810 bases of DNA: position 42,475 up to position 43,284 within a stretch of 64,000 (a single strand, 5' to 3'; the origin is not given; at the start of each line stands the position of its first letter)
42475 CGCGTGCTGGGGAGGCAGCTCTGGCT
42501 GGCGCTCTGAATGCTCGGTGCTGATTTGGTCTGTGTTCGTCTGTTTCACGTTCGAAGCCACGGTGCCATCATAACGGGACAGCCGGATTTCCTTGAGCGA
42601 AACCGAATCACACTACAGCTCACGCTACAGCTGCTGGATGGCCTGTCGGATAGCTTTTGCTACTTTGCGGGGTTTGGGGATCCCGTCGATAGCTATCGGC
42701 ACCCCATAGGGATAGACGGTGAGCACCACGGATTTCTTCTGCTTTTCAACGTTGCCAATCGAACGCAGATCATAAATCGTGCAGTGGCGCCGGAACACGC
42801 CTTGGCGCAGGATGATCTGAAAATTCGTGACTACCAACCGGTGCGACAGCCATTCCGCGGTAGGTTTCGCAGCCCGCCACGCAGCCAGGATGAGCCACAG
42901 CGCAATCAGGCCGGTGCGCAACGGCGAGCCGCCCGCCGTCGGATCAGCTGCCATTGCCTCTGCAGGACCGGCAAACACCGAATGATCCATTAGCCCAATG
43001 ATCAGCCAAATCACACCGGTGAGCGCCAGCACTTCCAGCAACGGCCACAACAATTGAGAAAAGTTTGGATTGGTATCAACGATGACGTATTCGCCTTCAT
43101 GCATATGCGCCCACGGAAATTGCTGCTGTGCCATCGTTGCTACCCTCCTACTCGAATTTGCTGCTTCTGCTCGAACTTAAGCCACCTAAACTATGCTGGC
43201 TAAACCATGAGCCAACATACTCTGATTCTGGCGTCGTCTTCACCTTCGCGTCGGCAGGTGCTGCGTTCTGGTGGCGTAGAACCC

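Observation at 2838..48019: Pervasive short tandem duplications that copy the last codons plus the stop codon of genes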

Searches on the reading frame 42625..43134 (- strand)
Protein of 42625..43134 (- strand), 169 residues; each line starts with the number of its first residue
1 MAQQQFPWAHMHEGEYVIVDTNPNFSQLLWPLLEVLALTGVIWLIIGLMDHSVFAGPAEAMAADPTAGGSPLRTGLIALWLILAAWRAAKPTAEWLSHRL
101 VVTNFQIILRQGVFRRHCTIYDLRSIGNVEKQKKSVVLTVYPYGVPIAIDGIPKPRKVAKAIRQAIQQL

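Call 5: search_protein_families(library=pfam, proteins=[window:42625-43134:-])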
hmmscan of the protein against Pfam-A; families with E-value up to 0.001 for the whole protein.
window:42625-43134:- (169 aa): 0 families
